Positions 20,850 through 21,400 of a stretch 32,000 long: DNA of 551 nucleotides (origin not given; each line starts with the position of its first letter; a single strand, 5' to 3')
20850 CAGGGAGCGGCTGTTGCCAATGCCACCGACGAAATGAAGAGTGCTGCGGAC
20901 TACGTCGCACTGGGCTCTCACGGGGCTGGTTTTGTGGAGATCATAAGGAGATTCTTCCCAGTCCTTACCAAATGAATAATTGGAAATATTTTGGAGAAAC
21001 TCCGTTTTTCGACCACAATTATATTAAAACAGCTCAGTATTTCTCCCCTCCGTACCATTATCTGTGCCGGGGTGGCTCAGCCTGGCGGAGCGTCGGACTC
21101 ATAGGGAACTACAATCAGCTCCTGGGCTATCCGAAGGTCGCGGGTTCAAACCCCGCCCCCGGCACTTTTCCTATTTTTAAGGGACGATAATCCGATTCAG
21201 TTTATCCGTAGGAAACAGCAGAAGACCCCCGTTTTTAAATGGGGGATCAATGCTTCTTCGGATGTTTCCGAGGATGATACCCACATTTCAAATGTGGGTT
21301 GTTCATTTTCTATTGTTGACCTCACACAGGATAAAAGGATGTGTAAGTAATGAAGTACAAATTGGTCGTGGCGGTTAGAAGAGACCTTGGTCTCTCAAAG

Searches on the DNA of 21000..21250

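Call 48: search_rna_families(source=window, start=21000, end=21250, threshold=gathering, show_alignments=1)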
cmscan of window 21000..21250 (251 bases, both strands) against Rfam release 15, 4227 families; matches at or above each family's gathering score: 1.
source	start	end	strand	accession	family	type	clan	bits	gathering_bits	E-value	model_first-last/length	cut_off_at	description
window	21066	21164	+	RF00005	tRNA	Gene; tRNA;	CL00001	56.4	29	6.8e-12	1-71/71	no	tRNA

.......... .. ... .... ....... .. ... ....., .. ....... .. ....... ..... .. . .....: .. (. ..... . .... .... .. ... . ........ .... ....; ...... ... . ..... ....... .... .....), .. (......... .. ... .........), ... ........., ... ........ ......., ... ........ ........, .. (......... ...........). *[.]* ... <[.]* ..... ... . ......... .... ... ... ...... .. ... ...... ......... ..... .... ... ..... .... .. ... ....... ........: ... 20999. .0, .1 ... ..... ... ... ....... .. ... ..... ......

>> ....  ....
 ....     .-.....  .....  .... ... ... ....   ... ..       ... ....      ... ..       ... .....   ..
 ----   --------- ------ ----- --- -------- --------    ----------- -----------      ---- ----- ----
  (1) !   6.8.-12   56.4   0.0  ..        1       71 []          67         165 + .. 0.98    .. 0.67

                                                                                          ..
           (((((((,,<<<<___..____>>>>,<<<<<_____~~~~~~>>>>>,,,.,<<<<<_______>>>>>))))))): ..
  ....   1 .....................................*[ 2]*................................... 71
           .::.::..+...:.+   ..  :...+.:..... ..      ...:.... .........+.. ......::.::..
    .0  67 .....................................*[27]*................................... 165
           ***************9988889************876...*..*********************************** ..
